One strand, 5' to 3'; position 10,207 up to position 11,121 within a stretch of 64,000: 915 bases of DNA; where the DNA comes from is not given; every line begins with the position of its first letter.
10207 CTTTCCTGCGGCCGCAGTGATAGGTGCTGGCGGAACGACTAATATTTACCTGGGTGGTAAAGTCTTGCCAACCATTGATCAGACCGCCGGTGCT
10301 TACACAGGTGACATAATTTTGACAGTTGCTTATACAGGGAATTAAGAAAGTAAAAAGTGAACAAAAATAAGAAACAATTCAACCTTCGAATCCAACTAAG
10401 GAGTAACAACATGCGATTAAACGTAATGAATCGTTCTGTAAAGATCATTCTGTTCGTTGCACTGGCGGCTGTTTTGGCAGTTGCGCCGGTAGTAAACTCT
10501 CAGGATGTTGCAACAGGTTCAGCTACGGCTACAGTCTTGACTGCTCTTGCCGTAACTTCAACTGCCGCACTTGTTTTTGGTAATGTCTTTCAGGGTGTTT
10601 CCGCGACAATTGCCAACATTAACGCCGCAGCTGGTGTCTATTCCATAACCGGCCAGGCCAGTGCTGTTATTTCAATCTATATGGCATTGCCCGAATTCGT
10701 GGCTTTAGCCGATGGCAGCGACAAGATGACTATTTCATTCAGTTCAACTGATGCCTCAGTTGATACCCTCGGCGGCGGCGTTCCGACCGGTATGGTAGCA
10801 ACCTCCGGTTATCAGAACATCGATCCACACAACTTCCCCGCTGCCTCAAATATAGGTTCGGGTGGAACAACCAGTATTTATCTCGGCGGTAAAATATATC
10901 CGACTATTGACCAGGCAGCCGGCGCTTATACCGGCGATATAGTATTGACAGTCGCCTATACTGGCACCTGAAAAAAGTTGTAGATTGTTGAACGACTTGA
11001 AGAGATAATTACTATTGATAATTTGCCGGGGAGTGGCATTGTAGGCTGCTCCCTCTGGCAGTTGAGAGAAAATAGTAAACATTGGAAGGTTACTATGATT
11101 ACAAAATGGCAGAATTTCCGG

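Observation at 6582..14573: Seven-gene array of DUF4402/SCPU-like secreted subunits plus a PapD-like chaperone and an atypical usher: candidate uncharacterised chaperone-usher-type fibre system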

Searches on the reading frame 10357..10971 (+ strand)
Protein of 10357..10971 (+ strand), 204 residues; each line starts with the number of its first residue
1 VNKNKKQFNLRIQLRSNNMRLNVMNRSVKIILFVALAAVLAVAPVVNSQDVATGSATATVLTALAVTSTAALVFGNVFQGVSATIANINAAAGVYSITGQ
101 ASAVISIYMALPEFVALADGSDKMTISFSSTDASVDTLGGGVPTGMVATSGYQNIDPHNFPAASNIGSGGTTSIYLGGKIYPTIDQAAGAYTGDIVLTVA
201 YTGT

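Call 3: search_protein_families(library=pfam, proteins=[window:10357-10971:+], max_evalue=1)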
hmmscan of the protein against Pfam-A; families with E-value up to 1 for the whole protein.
window:10357-10971:+ (204 aa): 2 families
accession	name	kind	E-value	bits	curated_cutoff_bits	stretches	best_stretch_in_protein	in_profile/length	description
PF14352.11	DUF4402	-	7.1e-08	33.6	25.2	1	64-201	1-129/129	Domain of unknown function (DUF4402)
PF02156.21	Glyco_hydro_26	-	0.17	11.6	20.2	1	56-110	8-61/311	Glycosyl hydrolase family 26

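Call 4: search_protein_families(library=ncbifam, proteins=[window:10357-10971:+], max_evalue=1)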
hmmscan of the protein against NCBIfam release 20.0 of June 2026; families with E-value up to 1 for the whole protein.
window:10357-10971:+ (204 aa): 0 families

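Call 9: search_solved_structures(query=window:10357-10971:+, max_evalue=10, show_alignments=2)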
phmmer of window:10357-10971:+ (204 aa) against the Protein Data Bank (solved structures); distinct sequences matched with E-value up to 10: 1.
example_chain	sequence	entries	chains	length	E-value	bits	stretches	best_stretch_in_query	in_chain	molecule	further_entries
2f1m_A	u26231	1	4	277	0.68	13.1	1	53-151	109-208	Acriflavine resistance protein A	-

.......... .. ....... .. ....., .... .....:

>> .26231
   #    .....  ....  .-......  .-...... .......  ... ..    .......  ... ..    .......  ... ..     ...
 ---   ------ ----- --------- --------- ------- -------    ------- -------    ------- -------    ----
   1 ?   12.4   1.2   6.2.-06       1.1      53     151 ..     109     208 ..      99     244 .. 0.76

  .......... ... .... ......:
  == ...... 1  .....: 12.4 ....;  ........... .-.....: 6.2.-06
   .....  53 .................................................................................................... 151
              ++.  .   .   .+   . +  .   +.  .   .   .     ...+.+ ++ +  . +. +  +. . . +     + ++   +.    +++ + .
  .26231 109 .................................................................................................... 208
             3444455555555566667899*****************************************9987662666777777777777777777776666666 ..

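Call 27: find_homologous_proteins(query=window:10408-10971:+, max_evalue=0.001)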
Query window:10408-10971:+ (187 aa): 235 proteins with E <= 0.001 among 6235 candidates; the best 120 are listed.
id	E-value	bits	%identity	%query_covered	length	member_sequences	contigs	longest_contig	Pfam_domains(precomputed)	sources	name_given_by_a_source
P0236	1.5e-96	339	91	99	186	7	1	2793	-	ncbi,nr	ncbi:MAG: hypothetical protein IH931_07165 [candidate division Zixibacteria bacterium]|nr:hypothetic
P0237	3.0e-95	335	90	99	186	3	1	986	PF14352.12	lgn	-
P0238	1.3e-94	333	90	99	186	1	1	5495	-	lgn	-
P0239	5.8e-91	321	87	99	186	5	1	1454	-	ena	-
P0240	4.8e-83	295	80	99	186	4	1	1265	-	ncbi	-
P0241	1.1e-82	294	80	99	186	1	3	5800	-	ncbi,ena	-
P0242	1.3e-82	294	81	99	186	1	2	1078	-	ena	-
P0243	3.1e-82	292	81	99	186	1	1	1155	PF14352.12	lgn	-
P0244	6.9e-82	291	78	99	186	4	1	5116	-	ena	-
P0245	9.1e-82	291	79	99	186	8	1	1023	-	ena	-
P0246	2.4e-81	290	79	99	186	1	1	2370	-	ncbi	-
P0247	2.8e-78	280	78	99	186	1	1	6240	-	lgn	-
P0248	2.6e-77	276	75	99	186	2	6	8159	-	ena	-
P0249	2.3e-71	257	77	84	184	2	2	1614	-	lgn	-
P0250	1.6e-69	251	68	98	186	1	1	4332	-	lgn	-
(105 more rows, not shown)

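Call 30: search_solved_structures(query=A4, max_evalue=10, show_alignments=2)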
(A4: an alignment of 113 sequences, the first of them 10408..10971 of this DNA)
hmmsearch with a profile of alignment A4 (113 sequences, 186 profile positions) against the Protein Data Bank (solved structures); distinct sequences matched with E-value up to 10: 1.
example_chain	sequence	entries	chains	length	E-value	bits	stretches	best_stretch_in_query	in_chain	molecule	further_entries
2bcm_B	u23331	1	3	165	1.4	11.6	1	40-117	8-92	F1845 fimbrial protein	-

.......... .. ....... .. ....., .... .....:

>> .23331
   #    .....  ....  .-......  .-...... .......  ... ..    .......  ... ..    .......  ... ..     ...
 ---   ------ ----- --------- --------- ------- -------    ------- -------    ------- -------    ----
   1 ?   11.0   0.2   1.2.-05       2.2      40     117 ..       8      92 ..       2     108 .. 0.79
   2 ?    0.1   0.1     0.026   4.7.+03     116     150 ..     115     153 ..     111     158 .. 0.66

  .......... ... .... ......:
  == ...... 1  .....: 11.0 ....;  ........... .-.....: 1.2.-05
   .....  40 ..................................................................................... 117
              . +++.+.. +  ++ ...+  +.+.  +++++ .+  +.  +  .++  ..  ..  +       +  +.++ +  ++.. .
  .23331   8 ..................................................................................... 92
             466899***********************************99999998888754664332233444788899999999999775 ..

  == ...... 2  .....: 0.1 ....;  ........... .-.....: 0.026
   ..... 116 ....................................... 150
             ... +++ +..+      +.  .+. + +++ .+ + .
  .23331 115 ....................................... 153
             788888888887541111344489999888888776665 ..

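Call 38: predict_structure(alignment_id=A4)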
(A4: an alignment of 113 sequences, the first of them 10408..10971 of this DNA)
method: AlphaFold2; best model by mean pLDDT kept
length: 187 residues; sequences in the alignment: 113
mean_pLDDT: 89.6   pTM: 0.73
mean pLDDT of the five models: 89.6, 88.2, 87.8, 87.0, 84.8
residues with pLDDT >= 90: 127; 70-90: 41; 50-70: 17; < 50: 2
segments of 3 or more residues with pLDDT < 50: none
pLDDT, mean of each block of 10 residues (from residue 1): 61 88 80 69 79 95 97 96 94 97 98 97 87 92 93 96 98 97 88
secondary structure, 60 per line:
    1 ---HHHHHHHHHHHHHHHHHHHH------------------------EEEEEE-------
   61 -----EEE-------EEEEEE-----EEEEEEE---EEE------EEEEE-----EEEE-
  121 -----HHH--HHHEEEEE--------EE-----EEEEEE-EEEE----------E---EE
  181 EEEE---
elements in order: H4-23 E48-53 E66-68 E76-81 E87-93 E97-99 E106-110 E116-119 E134-138 E154-159 E161-164 E179-184

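Call 40: fold_search(model_id=the predicted structure, library=pdb)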
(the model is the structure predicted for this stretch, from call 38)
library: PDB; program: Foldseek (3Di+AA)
matches with E <= 10: 546; with E <= 0.001: 0
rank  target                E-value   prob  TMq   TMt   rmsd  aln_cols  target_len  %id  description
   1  4y2n_C                1.2e-03  1.00  0.33  0.39  15.0       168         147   14  Structure of CFA/I pili major subunit CfaB trimer (released 2016-08-10)
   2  1z9s_B                1.4e-03  1.00  0.47  0.56   6.5       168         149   14  Crystal Structure of the native chaperone:subunit:subunit Caf1M:Caf1:Caf1 complex (released 2005-06-21)
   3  5fqg_A                2.4e-03  1.00  0.34  0.13   8.8       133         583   15  The details of glycolipid glycan hydrolysis by the structural analysis of a family 123 glycoside hydrolase from Clostr (released 2016-03-30)
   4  3dos_F                3.0e-03  1.00  0.46  0.61   4.3       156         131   12  Crystal structure of the complex of the Caf1M chaperone with the mini-fiber of two Caf1 subunits (Caf1:Caf1), carrying (released 2009-07-14)
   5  3dsn_C                3.0e-03  1.00  0.40  0.52   6.8       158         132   13  Crystal structure of the complex of the Caf1M chaperone with the mini-fiber of two Caf1 subunits (Caf1:Caf1), carrying (released 2009-07-14)
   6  3dos_C                3.2e-03  1.00  0.38  0.48   7.2       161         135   12  Crystal structure of the complex of the Caf1M chaperone with the mini-fiber of two Caf1 subunits (Caf1:Caf1), carrying (released 2009-07-14)
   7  6swh_E                3.6e-03  0.99  0.38  0.44   6.9       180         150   10  Crystal structure of the ternary complex between the type 1 pilus proteins FimC, FimI and FimA from E. coli (released 2020-10-07)
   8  8k2j                  5.3e-03  1.00  0.38  0.16   8.1       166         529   13  Crystal structure of Group 3 Oligosaccharide/Monosaccharide-releasing beta-N-acetylgalactosaminidase NgaDssm, apo form (released 2024-04-24)
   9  9iug_A                5.3e-03  0.98  0.35  0.40  14.5       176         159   18  Cryo-EM structure of the type I pilus from enterotoxigenic Escherichia coli (released 2025-05-28)
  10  5fqe_B                5.6e-03  0.99  0.33  0.13   8.9       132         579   15  The details of glycolipid glycan hydrolysis by the structural analysis of a family 123 glycoside hydrolase from Clostr (released 2016-03-30)
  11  9fx0_A                6.3e-03  0.98  0.34  0.40  15.1       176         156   15  Cryo-EM structure of the type 1 pilus tip-to-rod transition (released 2025-06-04)
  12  6swh_B                6.6e-03  0.99  0.40  0.48   6.3       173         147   12  Crystal structure of the ternary complex between the type 1 pilus proteins FimC, FimI and FimA from E. coli (released 2020-10-07)
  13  5fqf_A                7.0e-03  0.98  0.31  0.12   8.8       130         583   15  The details of glycolipid glycan hydrolysis by the structural analysis of a family 123 glycoside hydrolase from Clostr (released 2016-03-30)
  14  1n12_C                7.0e-03  0.95  0.33  0.42   8.6       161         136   10  Crystal structure of the PapE (N-terminal-deleted) pilus subunit bound to a peptide corresponding to the N-terminal ex (released 2002-12-11)
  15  1p5u_C                7.4e-03  1.00  0.44  0.58   4.6       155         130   14  X-ray structure of the ternary Caf1M:Caf1:Caf1 chaperone:subunit:subunit complex (released 2003-06-24)
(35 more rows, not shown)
